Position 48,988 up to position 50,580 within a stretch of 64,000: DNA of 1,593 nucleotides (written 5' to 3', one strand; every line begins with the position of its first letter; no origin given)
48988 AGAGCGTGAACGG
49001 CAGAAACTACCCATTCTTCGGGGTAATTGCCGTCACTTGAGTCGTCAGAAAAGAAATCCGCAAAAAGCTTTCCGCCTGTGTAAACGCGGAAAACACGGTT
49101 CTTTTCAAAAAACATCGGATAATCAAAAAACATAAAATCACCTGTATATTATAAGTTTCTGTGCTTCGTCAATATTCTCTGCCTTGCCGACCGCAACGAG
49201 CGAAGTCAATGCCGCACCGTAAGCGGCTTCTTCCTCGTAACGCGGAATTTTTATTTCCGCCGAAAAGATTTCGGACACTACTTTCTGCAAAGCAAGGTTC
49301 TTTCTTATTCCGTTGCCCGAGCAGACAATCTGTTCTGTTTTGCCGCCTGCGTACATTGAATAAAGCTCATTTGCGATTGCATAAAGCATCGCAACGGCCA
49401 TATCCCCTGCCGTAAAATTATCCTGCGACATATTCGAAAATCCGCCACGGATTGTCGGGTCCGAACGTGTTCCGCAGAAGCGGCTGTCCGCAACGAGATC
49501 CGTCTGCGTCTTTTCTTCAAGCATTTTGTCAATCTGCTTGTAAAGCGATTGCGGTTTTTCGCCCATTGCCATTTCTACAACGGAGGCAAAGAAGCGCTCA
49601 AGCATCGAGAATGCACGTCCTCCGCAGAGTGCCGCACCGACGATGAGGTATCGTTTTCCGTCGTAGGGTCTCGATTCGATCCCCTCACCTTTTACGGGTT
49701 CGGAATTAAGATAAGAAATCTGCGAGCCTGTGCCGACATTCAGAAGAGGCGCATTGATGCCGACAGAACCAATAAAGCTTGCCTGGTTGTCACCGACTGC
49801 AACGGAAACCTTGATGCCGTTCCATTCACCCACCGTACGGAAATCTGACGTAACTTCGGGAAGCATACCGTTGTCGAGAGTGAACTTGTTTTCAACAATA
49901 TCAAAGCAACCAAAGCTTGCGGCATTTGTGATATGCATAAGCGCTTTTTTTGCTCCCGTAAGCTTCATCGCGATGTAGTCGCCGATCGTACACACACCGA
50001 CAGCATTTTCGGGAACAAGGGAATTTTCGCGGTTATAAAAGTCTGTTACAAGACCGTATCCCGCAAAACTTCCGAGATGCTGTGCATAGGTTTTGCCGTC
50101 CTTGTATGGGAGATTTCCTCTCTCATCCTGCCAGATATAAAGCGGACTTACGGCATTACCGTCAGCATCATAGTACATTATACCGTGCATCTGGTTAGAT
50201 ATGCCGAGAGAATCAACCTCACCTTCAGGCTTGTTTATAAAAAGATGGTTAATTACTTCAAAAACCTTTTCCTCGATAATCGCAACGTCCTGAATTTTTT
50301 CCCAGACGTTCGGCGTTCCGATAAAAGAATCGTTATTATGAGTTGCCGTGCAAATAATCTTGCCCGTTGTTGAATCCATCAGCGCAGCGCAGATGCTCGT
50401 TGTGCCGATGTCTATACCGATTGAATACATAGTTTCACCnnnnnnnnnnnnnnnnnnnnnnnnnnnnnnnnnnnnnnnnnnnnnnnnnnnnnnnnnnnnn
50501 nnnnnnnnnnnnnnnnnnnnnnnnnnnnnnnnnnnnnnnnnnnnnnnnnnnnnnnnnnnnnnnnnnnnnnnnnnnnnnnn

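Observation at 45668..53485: Uncharacterised eliminase-type glycyl radical enzyme embedded in a mannoside-catabolism operon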

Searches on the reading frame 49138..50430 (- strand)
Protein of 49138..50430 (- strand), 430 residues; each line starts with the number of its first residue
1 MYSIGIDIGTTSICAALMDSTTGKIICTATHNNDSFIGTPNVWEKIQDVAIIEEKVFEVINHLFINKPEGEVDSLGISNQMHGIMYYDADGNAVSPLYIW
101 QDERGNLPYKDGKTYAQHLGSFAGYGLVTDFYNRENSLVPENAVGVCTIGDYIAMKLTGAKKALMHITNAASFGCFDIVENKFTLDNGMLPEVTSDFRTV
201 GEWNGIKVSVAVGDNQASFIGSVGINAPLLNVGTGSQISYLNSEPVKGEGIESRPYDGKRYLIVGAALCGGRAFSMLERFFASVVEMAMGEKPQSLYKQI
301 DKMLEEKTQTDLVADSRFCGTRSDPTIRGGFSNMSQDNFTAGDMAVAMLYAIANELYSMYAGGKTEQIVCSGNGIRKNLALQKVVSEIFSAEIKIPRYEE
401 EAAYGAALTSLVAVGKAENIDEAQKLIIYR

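Call 4: search_protein_families(library=pfam, proteins=[window:49138-50430:-])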
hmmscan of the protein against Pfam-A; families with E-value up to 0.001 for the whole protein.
window:49138-50430:- (430 aa): 3 families
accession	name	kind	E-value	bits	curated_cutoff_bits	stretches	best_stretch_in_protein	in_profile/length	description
PF00370.27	FGGY_N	-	1.4e-16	61.3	28.8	1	2-105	1-103/245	FGGY family of carbohydrate kinases, N-terminal domain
PF02782.22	FGGY_C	-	2.3e-09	37.7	27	1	231-413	4-197/198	FGGY family of carbohydrate kinases, C-terminal domain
PF17651.6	Raco_middle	-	1.5e-05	25.1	26.8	1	2-47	1-46/163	RACo middle region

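Call 5: search_protein_families(library=ncbifam, proteins=[window:49138-50430:-])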
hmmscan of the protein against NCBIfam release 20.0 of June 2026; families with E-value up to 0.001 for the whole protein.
window:49138-50430:- (430 aa): 12 families
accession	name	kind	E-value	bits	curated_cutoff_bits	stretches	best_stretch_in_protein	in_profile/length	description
TIGR01312.1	XylB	equivalog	4.9e-23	81.4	380.25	1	4-427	1-452/481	xylulokinase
TIGR01314.1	gntK_FGGY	equivalog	5.4e-15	54.9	648.55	2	2-105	1-102/505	gluconokinase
TIGR01311.1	glycerol_kin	equivalog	4.2e-13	48.5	590.35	1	4-227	4-255/496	glycerol kinase GlpK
NF003154.0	PRK04123.1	equivalog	6.8e-10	38.3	428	1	366-426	444-504/554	ribulokinase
NF000756.0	PRK00047.1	subfamily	1.6e-09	36.6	498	1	2-227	6-259/502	glycerol kinase GlpK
NF008187.0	PRK10939.1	equivalog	4.2e-06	25.6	528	0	355-427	401-472/521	autoinducer-2 kinase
NF011601.0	PRK15027.1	equivalog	4.6e-06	25.3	912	1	4-105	3-101/484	xylulokinase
TIGR01315.1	5C_CHO_kinase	subfamily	6.6e-05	21.8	408.7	0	3-38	2-36/541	FGGY family pentulose kinase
TIGR02628.1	fuculo_kin_coli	equivalog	6.8e-05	22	470.9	0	340-427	363-455/465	L-fuculokinase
TIGR00241.1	CoA_E_activ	domain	0.00013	21.6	125.4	0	340-408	178-247/248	acyl-CoA dehydratase activase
TIGR01234.1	L-ribulokinase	equivalog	0.00013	20.9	583.25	0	365-425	436-496/536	ribulokinase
NF009842.0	PRK13317.1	equivalog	0.00089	18.7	234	0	360-414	218-272/277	type II pantothenate kinase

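Call 22: search_solved_structures(query=window:49138-50430:-, max_evalue=0.001)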
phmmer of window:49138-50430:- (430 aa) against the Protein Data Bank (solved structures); distinct sequences matched with E-value up to 0.001: 12.
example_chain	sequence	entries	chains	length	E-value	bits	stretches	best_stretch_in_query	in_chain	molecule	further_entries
5vm1_A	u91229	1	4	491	5.3e-08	35.7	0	4-105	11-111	Xylulokinase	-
9lzi_A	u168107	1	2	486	2.4e-07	33.6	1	2-235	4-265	glycerol kinase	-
9lyu_A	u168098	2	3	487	2.4e-07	33.6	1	2-235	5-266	glycerol kinase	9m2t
9lyy_A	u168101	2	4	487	2.4e-07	33.6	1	2-235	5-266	glycerol kinase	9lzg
9lyu_B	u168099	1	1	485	2.4e-07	33.5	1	2-235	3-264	glycerol kinase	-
6ude_A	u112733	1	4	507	8.2e-07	31.8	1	4-425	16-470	Glycerol kinase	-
3gbt_A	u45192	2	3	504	1.6e-05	27.5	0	2-119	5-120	Gluconate kinase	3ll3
1bu6_O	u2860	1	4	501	0.00028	23.5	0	2-426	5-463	PROTEIN (GLYCEROL KINASE)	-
1bo5_O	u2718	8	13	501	0.00044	22.8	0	2-426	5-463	PROTEIN (GLYCEROL KINASE) | GLYCEROL KINASE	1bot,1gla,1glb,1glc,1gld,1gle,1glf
1bwf_Y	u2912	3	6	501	0.00053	22.6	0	2-426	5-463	GLYCEROL KINASE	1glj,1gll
2dpn_A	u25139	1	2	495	0.00057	22.5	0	4-418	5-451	Glycerol kinase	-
3ezw_A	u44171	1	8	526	0.00069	22.2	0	2-426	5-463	Glycerol kinase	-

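Call 57: find_homologous_proteins(query=window:49138-50430:-, max_evalue=1e-10)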
Query window:49138-50430:- (430 aa): 3501 proteins with E <= 1e-10 among 8000 candidates; the best 120 are listed.
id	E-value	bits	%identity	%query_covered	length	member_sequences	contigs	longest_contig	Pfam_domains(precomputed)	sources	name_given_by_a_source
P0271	2.0e-283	958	99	100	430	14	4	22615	PF00370.28,PF02782.23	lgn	-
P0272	1.5e-251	853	88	100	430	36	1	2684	PF01869.27,PF00370.28,PF02782.23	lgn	-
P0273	1.5e-250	849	87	100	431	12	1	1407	PF00370.28,PF02782.23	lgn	-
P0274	1.5e-249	846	87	100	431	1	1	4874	PF00370.28,PF02782.23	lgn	-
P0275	1.9e-247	839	87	100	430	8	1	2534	PF00370.28,PF02782.23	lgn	-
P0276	2.1e-247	839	86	100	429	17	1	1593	PF00370.28,PF02782.23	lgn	-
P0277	2.6e-247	839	86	100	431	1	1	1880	PF00370.28,PF02782.23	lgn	-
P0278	3.5e-246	835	85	100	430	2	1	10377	PF00370.28,PF02782.23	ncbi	-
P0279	8.9e-246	834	86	100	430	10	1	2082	PF00370.28,PF02782.23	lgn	-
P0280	3.6e-245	832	85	100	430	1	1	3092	PF00370.28,PF02782.23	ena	-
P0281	1.0e-244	830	86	100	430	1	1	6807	PF01869.27,PF00370.28,PF02782.23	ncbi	-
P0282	1.5e-244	830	86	100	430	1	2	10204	PF00370.28,PF02782.23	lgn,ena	-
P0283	1.5e-244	830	85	100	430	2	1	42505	PF01869.27,PF00370.28,PF02782.23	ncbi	-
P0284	1.7e-244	830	84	100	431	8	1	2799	PF00370.28,PF02782.23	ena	-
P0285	7.3e-244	827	85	100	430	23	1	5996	PF00370.28,PF02782.23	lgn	-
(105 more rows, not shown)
